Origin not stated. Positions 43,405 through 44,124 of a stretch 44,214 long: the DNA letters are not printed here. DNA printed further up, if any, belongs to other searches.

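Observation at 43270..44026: LexA-box-controlled orphan YolD-like + 91-aa operon at the right end of the element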

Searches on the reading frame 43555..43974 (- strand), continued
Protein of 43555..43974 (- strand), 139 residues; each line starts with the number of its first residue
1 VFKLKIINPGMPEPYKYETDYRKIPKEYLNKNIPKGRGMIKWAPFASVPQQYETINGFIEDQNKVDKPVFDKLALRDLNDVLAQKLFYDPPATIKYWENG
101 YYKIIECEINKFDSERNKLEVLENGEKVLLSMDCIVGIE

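Call 67: find_homologous_proteins(query=window:43555-43974:-, max_evalue=0.00001)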
Query window:43555-43974:- (139 aa): 258 proteins with E <= 0.00001 among 265 candidates; the best 120 are listed.
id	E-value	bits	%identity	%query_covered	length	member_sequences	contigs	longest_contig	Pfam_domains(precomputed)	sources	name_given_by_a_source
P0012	2.2e-79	282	91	100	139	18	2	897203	PF08863.16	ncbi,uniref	ncbi:YolD-like family protein [Mammaliicoccus sciuri]|uniref:YolD-like family protein n=2 Tax=Mammal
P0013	3.4e-79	282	88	100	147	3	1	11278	PF08863.16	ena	-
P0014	4.3e-79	281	88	100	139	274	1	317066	PF08863.16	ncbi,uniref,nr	ncbi:YolD-like family protein [Mammaliicoccus sciuri]|uniref:YolD-like family protein n=1 Tax=Mammal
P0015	2.3e-77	276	87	100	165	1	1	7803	PF08863.16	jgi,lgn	-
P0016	6.2e-77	274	88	100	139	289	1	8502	PF08863.16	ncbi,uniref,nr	ncbi:YolD-like family protein [Mammaliicoccus sciuri]|uniref:YolD-like family protein n=1 Tax=Mammal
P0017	1.1e-76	274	87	98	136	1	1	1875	PF08863.16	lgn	-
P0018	8.5e-76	271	88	98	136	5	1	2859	PF08863.16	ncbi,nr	ncbi:YolD-like family protein [Mammaliicoccus fleurettii]|nr:YolD-like family protein [Mammaliicoccu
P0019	1.2e-75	270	88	98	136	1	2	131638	PF08863.16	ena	-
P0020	1.8e-75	270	85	98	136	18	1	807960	PF08863.16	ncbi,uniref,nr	ncbi:YolD-like family protein [Mammaliicoccus fleurettii]|uniref:YolD-like family protein n=1 Tax=Ma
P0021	1.1e-74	267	89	100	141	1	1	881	PF08863.16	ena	-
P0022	1.6e-74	267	86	98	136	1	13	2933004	PF08863.16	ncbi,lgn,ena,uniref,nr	ncbi:YolD-like family protein [Mammaliicoccus sciuri]|uniref:YolD-like family protein n=1 Tax=Mammal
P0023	2.8e-74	266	85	100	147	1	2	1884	PF08863.16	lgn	-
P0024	3.5e-74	266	85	98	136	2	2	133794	PF08863.16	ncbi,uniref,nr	ncbi:YolD-like family protein [Mammaliicoccus sp. L-M44]|uniref:YolD-like family protein n=1 Tax=Mam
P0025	3.8e-74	265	91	93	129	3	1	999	PF08863.16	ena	-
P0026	5.5e-74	265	85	98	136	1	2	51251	PF08863.16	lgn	-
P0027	1.6e-72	260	84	98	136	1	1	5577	PF08863.16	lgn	-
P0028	1.7e-72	260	82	98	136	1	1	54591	PF08863.16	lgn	-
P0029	2.7e-72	259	82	100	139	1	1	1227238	PF08863.16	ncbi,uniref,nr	ncbi:YolD-like family protein [Mammaliicoccus sciuri]|uniref:YolD-like family protein n=1 Tax=Mammal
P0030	2.7e-72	259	85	98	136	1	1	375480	PF08863.16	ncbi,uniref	ncbi:YolD-like family protein [Mammaliicoccus sciuri]|uniref:YolD-like family protein n=1 Tax=Mammal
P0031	2.7e-72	259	82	98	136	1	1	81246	PF08863.16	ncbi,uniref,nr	ncbi:YolD-like family protein [Mammaliicoccus sciuri]|uniref:YolD-like family protein n=1 Tax=Mammal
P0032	4.0e-72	259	79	98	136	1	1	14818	PF08863.16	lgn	-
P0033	6.9e-72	258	84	97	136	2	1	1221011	PF08863.16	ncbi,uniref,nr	ncbi:YolD-like family protein [Mammaliicoccus sciuri]|uniref:YolD-like family protein n=1 Tax=Mammal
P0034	8.4e-72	258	84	98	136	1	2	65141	PF08863.16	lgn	-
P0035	3.4e-71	256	81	100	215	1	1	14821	PF08863.16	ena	-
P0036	4.1e-71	256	79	99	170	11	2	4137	PF08863.16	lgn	-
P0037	4.3e-71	256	81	99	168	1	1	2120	PF08863.16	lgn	-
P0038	5.3e-71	255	82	98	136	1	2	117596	PF08863.16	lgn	-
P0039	6.8e-71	255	83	98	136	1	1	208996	PF08863.16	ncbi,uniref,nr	ncbi:YolD-like family protein [Mammaliicoccus sp. P-M59]|uniref:YolD-like family protein n=1 Tax=Mam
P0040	7.2e-71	255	83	98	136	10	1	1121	PF08863.16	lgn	-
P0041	7.4e-71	255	82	98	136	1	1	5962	PF08863.16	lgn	-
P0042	9.1e-71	254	80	98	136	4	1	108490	PF08863.16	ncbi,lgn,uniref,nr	ncbi:YolD-like family protein [Mammaliicoccus sp. J-M41]|uniref:YolD-like family protein n=1 Tax=Mam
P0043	1.1e-70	254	82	98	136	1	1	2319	PF08863.16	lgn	-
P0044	1.2e-70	254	87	93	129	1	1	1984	PF08863.16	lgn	-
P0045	1.8e-70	254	79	100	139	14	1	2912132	PF08863.16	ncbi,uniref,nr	ncbi:YolD-like family protein [Mammaliicoccus sciuri]|uniref:YolD-like family protein n=1 Tax=Mammal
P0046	2.9e-70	253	81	98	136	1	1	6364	PF08863.16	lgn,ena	-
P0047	3.2e-70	253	82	98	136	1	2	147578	PF08863.16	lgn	-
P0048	5.4e-70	252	81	98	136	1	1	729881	PF08863.16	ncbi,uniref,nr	ncbi:YolD-like family protein [Mammaliicoccus sciuri]|uniref:YolD-like family protein n=1 Tax=Mammal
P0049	7.6e-70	251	81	98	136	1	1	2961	PF08863.16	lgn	-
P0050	1.3e-69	251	79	98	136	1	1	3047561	PF08863.16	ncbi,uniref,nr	ncbi:YolD-like family protein [Mammaliicoccus sciuri]|uniref:YolD-like family protein n=1 Tax=Mammal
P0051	1.3e-69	251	81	98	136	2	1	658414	PF08863.16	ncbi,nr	ncbi:YolD-like family protein [Mammaliicoccus sciuri]|nr:YolD-like family protein [Mammaliicoccus sc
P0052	1.8e-69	250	81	98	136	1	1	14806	PF08863.16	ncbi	-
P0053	2.5e-69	250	80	98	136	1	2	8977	PF08863.16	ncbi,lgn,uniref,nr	ncbi:hypothetical protein BU074_11690 [Mammaliicoccus vitulinus]|uniref:YolD-like family protein n=1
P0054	7.8e-69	248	80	98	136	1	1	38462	PF08863.16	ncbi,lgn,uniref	ncbi:YolD-like family protein [Mammaliicoccus sciuri]|uniref:YolD-like family protein n=1 Tax=Mammal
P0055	9.7e-69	248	79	98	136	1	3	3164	PF08863.16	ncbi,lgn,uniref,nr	ncbi:YolD-like family protein [Mammaliicoccus lentus]|uniref:YolD-like family protein n=1 Tax=Mammal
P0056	1.4e-68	247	79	98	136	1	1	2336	PF08863.16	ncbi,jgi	-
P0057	2.2e-68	247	79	98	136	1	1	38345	PF08863.16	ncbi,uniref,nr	ncbi:YolD-like family protein [Mammaliicoccus sciuri]|uniref:YolD-like family protein n=1 Tax=Mammal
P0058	4.9e-68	246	79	98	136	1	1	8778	PF08863.16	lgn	-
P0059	8.3e-68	245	80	97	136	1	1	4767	PF08863.16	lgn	-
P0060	2.2e-67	244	80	97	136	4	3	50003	PF08863.16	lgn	-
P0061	5.9e-67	242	79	97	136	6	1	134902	PF08863.16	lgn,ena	-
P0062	1.6e-66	241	78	98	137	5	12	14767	PF08863.16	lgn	-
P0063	8.7e-66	238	79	97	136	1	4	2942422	PF08863.16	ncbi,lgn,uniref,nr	ncbi:YolD-like family protein [Mammaliicoccus sciuri]|uniref:YolD-like family protein n=1 Tax=Mammal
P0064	4.2e-65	236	76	97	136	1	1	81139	PF08863.16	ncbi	-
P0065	6.3e-65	236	78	98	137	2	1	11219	PF08863.16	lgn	-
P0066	8.4e-65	235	75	97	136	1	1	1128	PF08863.16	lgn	-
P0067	1.2e-64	235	75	97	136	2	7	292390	PF08863.16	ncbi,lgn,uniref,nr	ncbi:hypothetical protein BUY94_10205 [Mammaliicoccus fleurettii]|uniref:YolD-like family protein n=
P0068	2.6e-64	234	77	98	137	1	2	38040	PF08863.16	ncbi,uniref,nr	ncbi:YolD-like family protein [Mammaliicoccus sciuri]|uniref:YolD-like family protein n=1 Tax=Mammal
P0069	1.1e-63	232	71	98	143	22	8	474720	PF08863.16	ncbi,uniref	ncbi:YolD-like family protein [Mammaliicoccus vitulinus]|uniref:YolD-like family protein n=1 Tax=Mam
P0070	1.7e-63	231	75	97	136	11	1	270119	PF08863.16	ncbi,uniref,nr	ncbi:YolD-like family protein [Mammaliicoccus sciuri]|uniref:YolD-like family protein n=1 Tax=Mammal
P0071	2.8e-63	230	81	92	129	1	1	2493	PF08863.16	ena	-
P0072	4.2e-63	230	76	98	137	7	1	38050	PF08863.16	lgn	-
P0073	5.3e-63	229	76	98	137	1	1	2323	PF08863.16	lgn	-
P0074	6.3e-63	229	75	97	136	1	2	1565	PF08863.16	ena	-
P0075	9.8e-63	228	76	98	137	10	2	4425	PF08863.16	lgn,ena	-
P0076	1.3e-61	225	73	97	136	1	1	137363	PF08863.16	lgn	-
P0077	4.2e-61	223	74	98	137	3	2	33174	PF08863.16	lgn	-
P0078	5.3e-61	223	73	98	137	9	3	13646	PF08863.16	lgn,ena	-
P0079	7.2e-61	222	77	97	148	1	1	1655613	PF08863.16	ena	-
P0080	5.3e-60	220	71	98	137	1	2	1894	PF08863.16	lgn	-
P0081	6.6e-60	219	71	98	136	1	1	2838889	PF08863.16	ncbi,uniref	ncbi:YolD-like family protein [Mammaliicoccus sciuri]|uniref:YolD-like family protein n=1 Tax=Mammal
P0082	6.9e-60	219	72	98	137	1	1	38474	PF08863.16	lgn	-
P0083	8.6e-60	219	71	98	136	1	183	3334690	PF08863.16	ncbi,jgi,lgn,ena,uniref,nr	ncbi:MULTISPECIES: YolD-like family protein [Mammaliicoccus]|jgi:hypothetical protein|uniref:YolD-li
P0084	8.8e-60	219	72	98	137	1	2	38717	PF08863.16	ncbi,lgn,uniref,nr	ncbi:YolD-like family protein [Mammaliicoccus sciuri]|uniref:YolD-like family protein n=1 Tax=Mammal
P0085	1.5e-59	218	71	98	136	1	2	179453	PF08863.16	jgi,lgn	-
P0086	2.6e-59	217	70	98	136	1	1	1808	PF08863.16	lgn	-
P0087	2.8e-59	217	70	98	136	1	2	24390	PF08863.16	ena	-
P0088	3.2e-59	217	70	97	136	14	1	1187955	PF08863.16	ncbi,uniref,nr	ncbi:YolD-like family protein [Mammaliicoccus sciuri]|uniref:YolD-like family protein n=1 Tax=Mammal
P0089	4.1e-59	217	70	97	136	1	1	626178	PF08863.16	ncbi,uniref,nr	ncbi:YolD-like family protein [Mammaliicoccus sciuri]|uniref:YolD-like family protein n=1 Tax=Mammal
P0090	4.2e-59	217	70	98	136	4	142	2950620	PF08863.16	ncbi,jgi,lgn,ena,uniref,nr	ncbi:YolD-like family protein [Mammaliicoccus sciuri]|uniref:YolD-like family protein n=1 Tax=Mammal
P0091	4.5e-59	217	70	98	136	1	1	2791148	PF08863.16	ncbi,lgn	ncbi:YolD-like family protein [Mammaliicoccus sciuri]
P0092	4.8e-59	216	70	97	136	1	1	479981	PF08863.16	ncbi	-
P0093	6.3e-59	216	71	98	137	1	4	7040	PF08863.16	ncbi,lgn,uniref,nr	ncbi:YolD-like family protein (plasmid) [Mammaliicoccus sciuri]|uniref:YolD-like family protein n=1 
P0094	6.6e-59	216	70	98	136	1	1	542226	PF08863.16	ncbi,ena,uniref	ncbi:YolD-like family protein [Mammaliicoccus sciuri]|uniref:YolD-like family protein n=1 Tax=Mammal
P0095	1.1e-58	215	69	98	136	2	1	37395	PF08863.16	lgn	-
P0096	1.2e-58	215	71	98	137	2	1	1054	PF08863.16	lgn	-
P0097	1.5e-58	215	70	97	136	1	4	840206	PF08863.16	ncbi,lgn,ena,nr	ncbi:hypothetical protein V070_00335 [Staphylococcus aureus C0673]|nr:hypothetical protein V070_0033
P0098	1.5e-58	215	69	98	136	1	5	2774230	PF08863.16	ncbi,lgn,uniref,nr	ncbi:YolD-like family protein [Mammaliicoccus sciuri]|uniref:YolD-like family protein n=1 Tax=Mammal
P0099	1.8e-58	215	70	98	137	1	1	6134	PF08863.16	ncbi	-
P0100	2.0e-58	214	67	97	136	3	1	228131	PF08863.16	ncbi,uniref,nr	ncbi:YolD-like family protein [Mammaliicoccus fleurettii]|uniref:YolD-like family protein n=1 Tax=Ma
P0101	2.2e-58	214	70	98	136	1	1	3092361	PF08863.16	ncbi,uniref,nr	ncbi:YolD-like family protein [Mammaliicoccus lentus]|uniref:YolD-like family protein n=1 Tax=Mammal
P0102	4.0e-58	213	72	98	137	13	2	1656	PF08863.16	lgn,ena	-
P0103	5.4e-58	213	68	98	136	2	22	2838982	PF08863.16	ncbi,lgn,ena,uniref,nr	ncbi:YolD-like family protein [Mammaliicoccus sciuri]|uniref:YolD-like family protein n=1 Tax=Mammal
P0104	1.0e-57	212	71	93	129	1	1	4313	PF08863.16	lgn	-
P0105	1.1e-57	212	68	98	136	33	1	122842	PF08863.16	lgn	-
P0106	3.1e-57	211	69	98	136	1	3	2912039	PF08863.16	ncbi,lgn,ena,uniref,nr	ncbi:YolD-like family protein [Mammaliicoccus lentus]|uniref:YolD-like family protein n=1 Tax=Mammal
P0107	3.7e-57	210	69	98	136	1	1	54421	PF08863.16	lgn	-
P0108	7.7e-57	209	68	98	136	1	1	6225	PF08863.16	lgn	-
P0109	8.4e-57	209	68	98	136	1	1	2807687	PF08863.16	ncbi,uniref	ncbi:YolD-like family protein [Mammaliicoccus lentus]|uniref:YolD-like family protein n=1 Tax=Mammal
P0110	1.2e-56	209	68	98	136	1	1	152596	PF08863.16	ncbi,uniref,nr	ncbi:YolD-like family protein [Mammaliicoccus lentus]|uniref:YolD-like family protein n=1 Tax=Mammal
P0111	1.5e-56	208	68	98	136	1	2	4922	PF08863.16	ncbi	-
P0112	2.0e-56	208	68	98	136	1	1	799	PF08863.16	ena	-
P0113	2.4e-56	208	68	98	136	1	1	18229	PF08863.16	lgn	-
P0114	3.3e-56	207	69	98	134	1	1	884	PF08863.16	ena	-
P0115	8.4e-54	199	64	97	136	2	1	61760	PF08863.16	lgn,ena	-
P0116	9.9e-52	193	62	98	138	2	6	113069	PF08863.16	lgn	-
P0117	4.8e-50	187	61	98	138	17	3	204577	PF08863.16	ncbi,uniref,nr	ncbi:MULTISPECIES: YolD-like family protein [Mammaliicoccus]|uniref:YolD-like family protein n=1 Tax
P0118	5.0e-50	187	61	98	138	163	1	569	PF08863.16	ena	-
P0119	5.6e-50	187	87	68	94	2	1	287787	PF08863.16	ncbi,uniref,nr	ncbi:YolD-like family protein [Mammaliicoccus sciuri]|uniref:YolD-like family protein n=1 Tax=Mammal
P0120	7.6e-50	187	83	73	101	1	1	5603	PF08863.16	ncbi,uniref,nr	ncbi:YolD-like family protein [Mammaliicoccus vitulinus]|uniref:YolD-like family protein n=1 Tax=Mam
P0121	1.7e-49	186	83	73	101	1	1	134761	PF08863.16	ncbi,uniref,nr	ncbi:YolD-like family protein [Mammaliicoccus sciuri]|uniref:YolD-like family protein n=1 Tax=Mammal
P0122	9.3e-46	173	86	65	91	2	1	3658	PF08863.16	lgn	-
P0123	6.7e-42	161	79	65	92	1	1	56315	PF08863.16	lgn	-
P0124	9.7e-37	144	49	98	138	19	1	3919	PF08863.16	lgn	-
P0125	1.3e-36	144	54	86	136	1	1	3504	PF08863.16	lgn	-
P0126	1.5e-36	144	50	97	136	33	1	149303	PF08863.16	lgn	-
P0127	2.0e-36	143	51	98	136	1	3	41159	PF08863.16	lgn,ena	-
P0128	2.1e-36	143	49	98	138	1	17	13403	PF08863.16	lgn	-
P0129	3.1e-36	142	49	98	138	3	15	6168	PF08863.16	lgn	-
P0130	4.1e-36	142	49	98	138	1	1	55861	PF08863.16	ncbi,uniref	ncbi:YolD-like family protein [Staphylococcus shinii]|uniref:YolD-like family protein n=1 Tax=Staphy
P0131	4.1e-36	142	48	98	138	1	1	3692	PF08863.16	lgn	-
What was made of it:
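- On YolD-like protein family (Pfam PF08863): Close homologues are named 'YolD-like family protein' by NCBI (call 67).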

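Call 78: predict_structure(alignment_id=A2)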
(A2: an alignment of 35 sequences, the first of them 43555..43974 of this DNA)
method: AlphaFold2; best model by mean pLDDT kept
length: 139 residues; sequences in the alignment: 35
mean_pLDDT: 74.7   pTM: 0.47
mean pLDDT of the five models: 74.7, 72.9, 71.9, 71.9, 71.2
residues with pLDDT >= 90: 7; 70-90: 89; 50-70: 29; < 50: 14
segments of 3 or more residues with pLDDT < 50: 36-46
pLDDT, mean of each block of 10 residues (from residue 1): 64 77 71 48 49 56 74 84 87 88 88 86 88 86
secondary structure, 60 per line:
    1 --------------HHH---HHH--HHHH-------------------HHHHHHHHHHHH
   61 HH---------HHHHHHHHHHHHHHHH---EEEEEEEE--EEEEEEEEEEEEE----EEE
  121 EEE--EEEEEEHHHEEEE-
elements in order: H26-29 H49-62 H72-87 E91-98 E101-113 E118-123 E126-131 E135-138
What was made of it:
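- On YolD-like protein family (Pfam PF08863): The AF2 model has five strands at residues 91-138 with pLDDT about 86-88 (call 78).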

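Call 80: search_solved_structures(query=A2, max_evalue=1)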
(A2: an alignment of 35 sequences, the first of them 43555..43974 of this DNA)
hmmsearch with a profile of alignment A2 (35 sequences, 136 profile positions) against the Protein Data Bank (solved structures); distinct sequences matched with E-value up to 1: 2.
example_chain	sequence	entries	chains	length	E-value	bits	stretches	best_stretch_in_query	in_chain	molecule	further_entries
8sdi_A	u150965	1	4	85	0.31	14.4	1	71-123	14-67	Tripartite motif-containing protein 45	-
6qw6_U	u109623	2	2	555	0.74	13.2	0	42-79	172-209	U4/U6.U5 tri-snRNP-associated protein 2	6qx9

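Call 82: fold_search(model_id=the predicted structure, library=pdb)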
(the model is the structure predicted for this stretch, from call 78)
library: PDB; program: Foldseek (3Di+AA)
matches with E <= 10: 1365; with E <= 0.001: 0
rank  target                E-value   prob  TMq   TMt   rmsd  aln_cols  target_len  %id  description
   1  6hqz_A                1.1e-02  0.98  0.30  0.27  10.6        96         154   16  Crystal structure of the type III effector protein AvrRpt2 from Erwinia amylovora, a C70 family cysteine protease (released 2019-04-10)
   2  1zq1_A                1.4e-02  1.00  0.37  0.13   2.9        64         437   22  Structure of GatDE tRNA-Dependent Amidotransferase from Pyrococcus abyssi (released 2005-10-18)
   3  4nl2_C                1.5e-02  1.00  0.35  0.60   5.8        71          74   18  Crystal Structure of Listeria monocytogenes Hfq (released 2014-09-10)
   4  1y96_B                1.5e-02  0.99  0.32  0.48  14.4       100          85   12  crystal structure of the Gemin6/Gemin7 heterodimer from the human SMN complex (released 2005-06-21)
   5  9f12_H                1.5e-02  0.95  0.28  0.08  15.0       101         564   16  CryoEM structure of the F plasmid relaxosome with oriT DNA ss-27_-3ds-2_+143 and TraI its TE mode, derived from ss-27_ (released 2025-06-04)
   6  4noy_C                1.6e-02  1.00  0.35  0.60   2.9        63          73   16  Crystal structure of Listeria monocytogenes Hfq F43W (released 2014-09-10)
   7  1kq1_H                1.6e-02  1.00  0.34  0.64   5.2        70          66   14  1.55 A Crystal structure of the pleiotropic translational regulator, Hfq (released 2002-07-10)
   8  9f0y_H                1.6e-02  0.94  0.27  0.08  15.8       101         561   15  CryoEM structure of the F plasmid relaxosome with TraI in its TE mode, derived from the ss-27_+8ds+9_+143-R Locally-re (released 2025-06-04)
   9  4nl2_F                1.7e-02  1.00  0.35  0.59   5.9        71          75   18  Crystal Structure of Listeria monocytogenes Hfq (released 2014-09-10)
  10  9f11_H                1.8e-02  0.93  0.27  0.09  14.5       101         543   16  CryoEM structure of the F plasmid relaxosome with oriT DNA ss-27_+3ds+4_+143 and TraI its TE mode, derived from ss-27_ (released 2025-06-04)
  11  5xfp_E                1.9e-02  1.00  0.26  0.13   2.7        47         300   21  Binary complex of PHF1 and a double stranded DNA (released 2017-09-13)
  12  9uzo_e                1.9e-02  0.77  0.21  0.25  19.5        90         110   13  Cryo-EM Structure of the Vaccinia Virus Entry/Fusion Complex (EFC) Lacking the F9 Subunit (released 2025-12-17)
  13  3hfo_A                2.1e-02  1.00  0.29  0.55   5.1        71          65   13  Crystal Structure of an Hfq protein from Synechocystis sp. (released 2009-07-14)
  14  4nl3_A                2.2e-02  1.00  0.35  0.62   4.7        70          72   18  Crystal Structure of Listeria monocytogenes Hfq in complex with U6 RNA (released 2014-09-10)
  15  3hfo_B                2.2e-02  1.00  0.29  0.54   5.1        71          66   13  Crystal Structure of an Hfq protein from Synechocystis sp. (released 2009-07-14)
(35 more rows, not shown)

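Call 91: get_annotated_region(hit=H31, flank=2500)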
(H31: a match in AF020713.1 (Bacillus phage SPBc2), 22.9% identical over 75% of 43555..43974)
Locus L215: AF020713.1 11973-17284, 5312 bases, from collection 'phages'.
description: Bacillus phage SPBc2, complete genome.
organism: Bacillus phage SPBc2 (NCBI taxid 2932878)
taxonomy: Viruses; Duplodnaviria; Heunggongvirae; Uroviricota; Caudoviricetes; Spbetavirus; Spbetavirus SPbeta
host: -; source: -; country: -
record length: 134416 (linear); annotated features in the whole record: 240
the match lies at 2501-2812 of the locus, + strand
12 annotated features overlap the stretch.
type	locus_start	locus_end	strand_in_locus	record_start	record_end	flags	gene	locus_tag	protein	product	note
CDS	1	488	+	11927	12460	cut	yokL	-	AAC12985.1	hypothetical protein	-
CDS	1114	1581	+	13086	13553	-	yolA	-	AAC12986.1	hypothetical protein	-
CDS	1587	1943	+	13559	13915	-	yolB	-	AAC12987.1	hypothetical protein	-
stem_loop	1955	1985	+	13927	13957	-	-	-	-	-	-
CDS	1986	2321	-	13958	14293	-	yolC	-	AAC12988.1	hypothetical protein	-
CDS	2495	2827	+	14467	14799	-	yolD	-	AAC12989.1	hypothetical protein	-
CDS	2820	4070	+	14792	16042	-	yolE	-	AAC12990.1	IMPB/MUCB/SAMB family protein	-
CDS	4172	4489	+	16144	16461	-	yolF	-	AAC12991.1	hypothetical protein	-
stem_loop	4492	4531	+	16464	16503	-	-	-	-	-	-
CDS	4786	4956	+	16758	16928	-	yolG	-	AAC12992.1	putative lipoprotein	putative bacteriocin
stem_loop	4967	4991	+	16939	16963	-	-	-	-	-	-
CDS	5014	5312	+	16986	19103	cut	yolH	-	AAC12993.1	ABC transporter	probable bacteriocin exporter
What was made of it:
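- Closest known: yolD-uvrX. Different: In SPbeta the polymerase gene directly follows yolD (call 91).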

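Call 96: search_protein_families(library=pfam, proteins=[L123:6126-6806:-], max_evalue=0.001)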
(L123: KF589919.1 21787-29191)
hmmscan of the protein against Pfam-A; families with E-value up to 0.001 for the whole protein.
L123:6126-6806:- (226 aa): 5 families
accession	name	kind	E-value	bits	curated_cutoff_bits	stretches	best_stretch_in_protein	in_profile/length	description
PF00717.28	Peptidase_S24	-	4e-18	65.6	23.3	1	94-219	1-116/116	Peptidase S24-like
PF01381.28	HTH_3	-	2.1e-14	53.7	23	1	21-75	1-55/55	Helix-turn-helix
PF12844.13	HTH_19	-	1.7e-08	34.7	30.2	1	21-76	4-59/64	Helix-turn-helix domain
PF13560.12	HTH_31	-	2.3e-06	28.3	27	1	21-71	6-57/64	Helix-turn-helix domain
PF13443.12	HTH_26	-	0.00041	21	22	1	21-71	2-53/63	Cro/C1-type HTH DNA-binding domain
